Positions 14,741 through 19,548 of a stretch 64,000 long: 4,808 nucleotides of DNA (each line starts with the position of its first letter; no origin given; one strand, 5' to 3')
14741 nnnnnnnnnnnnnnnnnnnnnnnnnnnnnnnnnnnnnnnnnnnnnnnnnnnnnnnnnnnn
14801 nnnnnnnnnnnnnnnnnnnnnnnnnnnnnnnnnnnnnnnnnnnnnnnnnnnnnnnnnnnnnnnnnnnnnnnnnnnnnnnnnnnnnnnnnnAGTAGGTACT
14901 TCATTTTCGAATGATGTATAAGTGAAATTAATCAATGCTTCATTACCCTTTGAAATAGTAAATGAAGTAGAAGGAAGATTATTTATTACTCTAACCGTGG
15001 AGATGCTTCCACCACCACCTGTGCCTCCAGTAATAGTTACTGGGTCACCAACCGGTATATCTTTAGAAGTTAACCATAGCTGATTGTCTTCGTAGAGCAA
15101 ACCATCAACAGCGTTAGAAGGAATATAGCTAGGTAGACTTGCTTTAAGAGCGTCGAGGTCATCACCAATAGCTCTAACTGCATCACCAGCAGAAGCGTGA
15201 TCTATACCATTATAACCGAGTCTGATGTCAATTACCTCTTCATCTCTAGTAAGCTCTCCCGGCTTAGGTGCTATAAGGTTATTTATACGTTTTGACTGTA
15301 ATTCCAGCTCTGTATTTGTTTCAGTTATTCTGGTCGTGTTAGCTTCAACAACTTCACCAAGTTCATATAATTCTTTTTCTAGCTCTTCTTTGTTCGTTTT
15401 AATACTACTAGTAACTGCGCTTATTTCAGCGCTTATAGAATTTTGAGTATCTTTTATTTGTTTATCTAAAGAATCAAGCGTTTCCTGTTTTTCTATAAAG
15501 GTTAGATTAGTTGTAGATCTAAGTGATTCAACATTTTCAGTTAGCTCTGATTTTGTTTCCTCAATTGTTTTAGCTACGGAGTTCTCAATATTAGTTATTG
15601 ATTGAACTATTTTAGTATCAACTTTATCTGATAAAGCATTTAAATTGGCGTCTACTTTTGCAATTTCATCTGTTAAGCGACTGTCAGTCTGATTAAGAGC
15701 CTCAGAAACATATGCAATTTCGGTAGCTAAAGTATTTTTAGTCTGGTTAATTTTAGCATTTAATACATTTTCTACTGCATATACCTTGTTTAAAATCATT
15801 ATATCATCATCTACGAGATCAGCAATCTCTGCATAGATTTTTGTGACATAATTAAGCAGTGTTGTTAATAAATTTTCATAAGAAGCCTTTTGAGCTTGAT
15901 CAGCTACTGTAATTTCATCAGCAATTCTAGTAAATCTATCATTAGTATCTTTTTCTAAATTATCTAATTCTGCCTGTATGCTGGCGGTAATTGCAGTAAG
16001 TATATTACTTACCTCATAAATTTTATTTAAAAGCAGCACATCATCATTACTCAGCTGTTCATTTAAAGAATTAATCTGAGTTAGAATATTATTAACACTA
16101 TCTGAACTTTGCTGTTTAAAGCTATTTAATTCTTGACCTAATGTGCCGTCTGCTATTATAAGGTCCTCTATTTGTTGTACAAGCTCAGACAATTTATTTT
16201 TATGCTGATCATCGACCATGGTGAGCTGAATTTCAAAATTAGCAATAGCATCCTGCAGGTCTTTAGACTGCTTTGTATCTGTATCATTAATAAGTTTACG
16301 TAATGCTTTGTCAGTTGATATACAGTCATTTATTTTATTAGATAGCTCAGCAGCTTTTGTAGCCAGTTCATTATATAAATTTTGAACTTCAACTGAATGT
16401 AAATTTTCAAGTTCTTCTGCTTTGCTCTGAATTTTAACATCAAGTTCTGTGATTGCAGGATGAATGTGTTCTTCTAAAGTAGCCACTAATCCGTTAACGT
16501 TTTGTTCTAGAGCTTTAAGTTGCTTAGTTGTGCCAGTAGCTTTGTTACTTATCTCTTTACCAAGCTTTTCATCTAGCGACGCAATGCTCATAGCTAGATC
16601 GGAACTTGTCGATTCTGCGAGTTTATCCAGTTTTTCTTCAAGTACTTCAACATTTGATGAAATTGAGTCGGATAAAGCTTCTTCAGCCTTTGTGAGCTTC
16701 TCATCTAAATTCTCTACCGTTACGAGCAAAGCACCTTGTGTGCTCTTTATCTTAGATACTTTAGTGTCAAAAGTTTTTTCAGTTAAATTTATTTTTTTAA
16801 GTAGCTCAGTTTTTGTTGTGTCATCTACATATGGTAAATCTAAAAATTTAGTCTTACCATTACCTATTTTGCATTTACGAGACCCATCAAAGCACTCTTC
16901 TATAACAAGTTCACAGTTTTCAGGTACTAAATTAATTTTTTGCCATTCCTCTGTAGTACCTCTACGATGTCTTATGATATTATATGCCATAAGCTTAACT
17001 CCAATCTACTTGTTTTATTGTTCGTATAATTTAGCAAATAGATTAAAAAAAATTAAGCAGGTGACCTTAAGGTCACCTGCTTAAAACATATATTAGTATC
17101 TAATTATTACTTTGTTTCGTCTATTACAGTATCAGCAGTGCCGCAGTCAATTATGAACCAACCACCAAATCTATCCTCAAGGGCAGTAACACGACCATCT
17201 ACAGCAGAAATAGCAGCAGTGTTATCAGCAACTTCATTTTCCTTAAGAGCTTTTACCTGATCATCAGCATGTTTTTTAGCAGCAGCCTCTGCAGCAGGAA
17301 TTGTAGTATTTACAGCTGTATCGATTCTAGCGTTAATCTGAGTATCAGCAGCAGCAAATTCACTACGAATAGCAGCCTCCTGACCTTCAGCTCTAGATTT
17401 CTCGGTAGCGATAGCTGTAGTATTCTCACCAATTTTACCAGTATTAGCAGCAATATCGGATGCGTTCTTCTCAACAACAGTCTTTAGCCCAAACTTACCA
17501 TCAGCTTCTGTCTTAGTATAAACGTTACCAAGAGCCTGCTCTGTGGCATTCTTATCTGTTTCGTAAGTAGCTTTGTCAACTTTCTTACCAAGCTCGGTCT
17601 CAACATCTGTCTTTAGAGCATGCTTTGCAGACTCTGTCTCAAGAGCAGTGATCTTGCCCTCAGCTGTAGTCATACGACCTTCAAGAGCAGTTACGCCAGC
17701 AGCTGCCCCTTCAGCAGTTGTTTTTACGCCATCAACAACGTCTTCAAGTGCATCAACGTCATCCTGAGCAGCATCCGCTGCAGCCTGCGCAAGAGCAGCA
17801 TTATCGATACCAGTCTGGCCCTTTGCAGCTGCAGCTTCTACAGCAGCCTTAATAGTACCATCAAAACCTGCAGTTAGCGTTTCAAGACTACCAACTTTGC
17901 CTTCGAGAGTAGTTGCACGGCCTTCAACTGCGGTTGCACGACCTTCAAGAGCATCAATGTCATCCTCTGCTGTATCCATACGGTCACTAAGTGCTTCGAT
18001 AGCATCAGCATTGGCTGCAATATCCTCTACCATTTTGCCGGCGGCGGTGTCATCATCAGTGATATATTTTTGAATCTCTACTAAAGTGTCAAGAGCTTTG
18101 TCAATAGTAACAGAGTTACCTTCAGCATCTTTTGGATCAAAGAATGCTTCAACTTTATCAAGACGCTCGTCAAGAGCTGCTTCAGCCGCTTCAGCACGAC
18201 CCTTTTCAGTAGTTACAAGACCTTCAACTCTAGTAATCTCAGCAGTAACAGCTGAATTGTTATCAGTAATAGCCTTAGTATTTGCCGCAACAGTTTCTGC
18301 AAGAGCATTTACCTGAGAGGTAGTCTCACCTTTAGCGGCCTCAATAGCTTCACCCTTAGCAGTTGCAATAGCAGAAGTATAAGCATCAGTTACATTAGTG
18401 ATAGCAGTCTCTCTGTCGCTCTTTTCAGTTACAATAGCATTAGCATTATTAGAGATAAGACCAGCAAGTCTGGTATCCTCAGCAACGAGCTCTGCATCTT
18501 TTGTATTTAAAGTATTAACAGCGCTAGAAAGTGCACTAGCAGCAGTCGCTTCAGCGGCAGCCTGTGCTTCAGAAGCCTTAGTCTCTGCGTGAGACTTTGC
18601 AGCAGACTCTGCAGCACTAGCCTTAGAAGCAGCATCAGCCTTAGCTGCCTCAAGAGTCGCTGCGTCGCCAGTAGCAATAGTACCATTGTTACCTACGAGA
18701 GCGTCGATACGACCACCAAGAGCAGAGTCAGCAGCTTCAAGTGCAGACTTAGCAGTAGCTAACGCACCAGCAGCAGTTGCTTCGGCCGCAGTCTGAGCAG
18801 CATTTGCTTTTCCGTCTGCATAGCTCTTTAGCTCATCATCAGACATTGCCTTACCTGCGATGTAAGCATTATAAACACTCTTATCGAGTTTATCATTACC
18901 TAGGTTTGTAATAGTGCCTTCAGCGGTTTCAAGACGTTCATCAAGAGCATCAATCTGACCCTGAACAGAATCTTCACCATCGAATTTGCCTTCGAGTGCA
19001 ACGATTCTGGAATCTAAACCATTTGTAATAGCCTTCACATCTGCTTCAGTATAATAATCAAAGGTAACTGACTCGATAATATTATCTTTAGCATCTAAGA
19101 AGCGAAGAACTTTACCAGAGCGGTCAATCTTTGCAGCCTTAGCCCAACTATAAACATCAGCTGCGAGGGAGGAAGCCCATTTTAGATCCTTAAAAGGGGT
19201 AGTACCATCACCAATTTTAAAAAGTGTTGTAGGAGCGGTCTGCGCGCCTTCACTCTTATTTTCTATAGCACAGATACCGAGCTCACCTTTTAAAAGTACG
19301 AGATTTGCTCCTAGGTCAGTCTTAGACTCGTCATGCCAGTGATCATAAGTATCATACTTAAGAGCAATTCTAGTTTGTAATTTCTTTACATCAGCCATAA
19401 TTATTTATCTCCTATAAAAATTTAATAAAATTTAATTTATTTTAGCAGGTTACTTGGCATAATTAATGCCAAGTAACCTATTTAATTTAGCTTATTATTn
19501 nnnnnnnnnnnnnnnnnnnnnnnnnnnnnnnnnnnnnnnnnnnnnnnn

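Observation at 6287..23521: A shared ~55-aa N-terminal anchor motif heads six different fibre proteins (plus an 85-aa anchor-only ORF)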

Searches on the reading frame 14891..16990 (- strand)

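Call 5: search_protein_families(library=pfam, proteins=[window:14891-16990:-], max_evalue=1)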
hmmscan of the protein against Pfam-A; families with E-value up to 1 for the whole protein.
window:14891-16990:- (700 aa): 8 families
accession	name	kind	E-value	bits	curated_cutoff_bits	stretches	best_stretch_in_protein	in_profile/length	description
PF01442.23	Apolipoprotein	-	2.4e-11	44.2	90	4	73-225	5-157/190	Apolipoprotein A1/A4/E domain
PF07889.17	DUF1664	-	1.2e-07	32.3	34.6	3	414-493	39-116/124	Protein of unknown function (DUF1664)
PF04513.17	Baculo_PEP_C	-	2.5e-06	28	38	3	139-218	28-110/140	Baculovirus polyhedron envelope protein, PEP, C terminus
PF24850.1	CC_BshC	-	0.0098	16.2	27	2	407-490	27-111/159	Bacillithiol biosynthesis BshC, C-terminal coiled-coil domain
PF14712.11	Snapin_Pallidin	-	0.024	15.5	29.6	1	72-124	16-67/89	Snapin/Pallidin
PF18454.7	Mtd_N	-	0.029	14.7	26.3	1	6-30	1-23/37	Major tropism determinant N-terminal domain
PF08655.15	DASH_Ask1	-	0.043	14.2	20.7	0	432-479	1-48/64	DASH complex subunit Ask1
PF04055.27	Radical_SAM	-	0.16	12.5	29.5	1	104-161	76-133/166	Radical SAM superfamily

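Call 13: search_protein_families(library=ncbifam, proteins=[window:14891-16990:-], max_evalue=1)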
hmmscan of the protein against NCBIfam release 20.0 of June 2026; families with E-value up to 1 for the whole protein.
window:14891-16990:- (700 aa): 3 families
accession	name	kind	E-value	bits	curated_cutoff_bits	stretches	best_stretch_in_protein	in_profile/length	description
NF033916.0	antiphage_ZorA_3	subfamily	0.00024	20.1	250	1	399-561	282-443/509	anti-phage ZorAB system protein ZorA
TIGR03998.1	thiol_BshC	equivalog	0.00074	18.5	265.8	2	409-492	401-485/529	bacillithiol biosynthesis cysteine-adding enzyme BshC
NF045780.1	TrlF_fam_ATP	equivalog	0.11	11.1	350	2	414-607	535-733/944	TrlF family AAA-like ATPase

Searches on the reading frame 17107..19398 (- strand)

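Call 5: search_protein_families(library=pfam, proteins=[window:17107-19398:-], max_evalue=1)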
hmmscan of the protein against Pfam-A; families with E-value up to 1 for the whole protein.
window:17107-19398:- (763 aa): 6 families
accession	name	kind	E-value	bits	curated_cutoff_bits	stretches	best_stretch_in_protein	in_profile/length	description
PF23991.1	DUF7310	-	0.00014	22.7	40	1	446-523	12-81/83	Coiled-coil region of unknown function (DUF7310)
PF11945.13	WASH_WAHD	-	0.0042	17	24.2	1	431-491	18-75/292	WAHD domain of WASH complex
PF24555.1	CC4_CEP85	-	0.057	14.3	27.3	0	542-592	5-55/85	Centrosomal protein of 85 kDa-like, CC4 coiled-coil domain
PF18454.7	Mtd_N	-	0.063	13.6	26.3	0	25-43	7-24/37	Major tropism determinant N-terminal domain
PF10046.14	BLOC1_2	-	0.085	13.7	33.4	0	451-506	37-92/96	Biogenesis of lysosome-related organelles complex-1 subunit 2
PF04102.17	SlyX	-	0.24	12.5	30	0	460-502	12-54/67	SlyX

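Call 10: search_protein_families(library=phrogs, proteins=[window:17107-19398:-], max_evalue=0.01)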
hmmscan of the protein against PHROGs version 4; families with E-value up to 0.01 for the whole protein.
window:17107-19398:- (763 aa): 3 families
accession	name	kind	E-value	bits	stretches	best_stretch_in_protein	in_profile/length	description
phrog_736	-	unknown function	0.00083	20.5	0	456-505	43-92/112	-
phrog_1219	-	tail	0.0014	19.3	1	443-506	74-137/233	tail needle protein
phrog_12015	-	unknown function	0.0035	18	0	469-507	102-140/165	-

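Call 13: search_protein_families(library=ncbifam, proteins=[window:17107-19398:-], max_evalue=1)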
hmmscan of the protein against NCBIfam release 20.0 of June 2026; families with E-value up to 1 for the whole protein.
window:17107-19398:- (763 aa): 2 families
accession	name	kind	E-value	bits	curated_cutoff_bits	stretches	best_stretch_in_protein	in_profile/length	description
TIGR02168.1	SMC_prok_B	equivalog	0.073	10.8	567.35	1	118-644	434-961/1181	chromosome segregation protein SMC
NF010672.0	PRK14069.1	equivalog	0.2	12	123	1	573-609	49-85/95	exodeoxyribonuclease VII small subunit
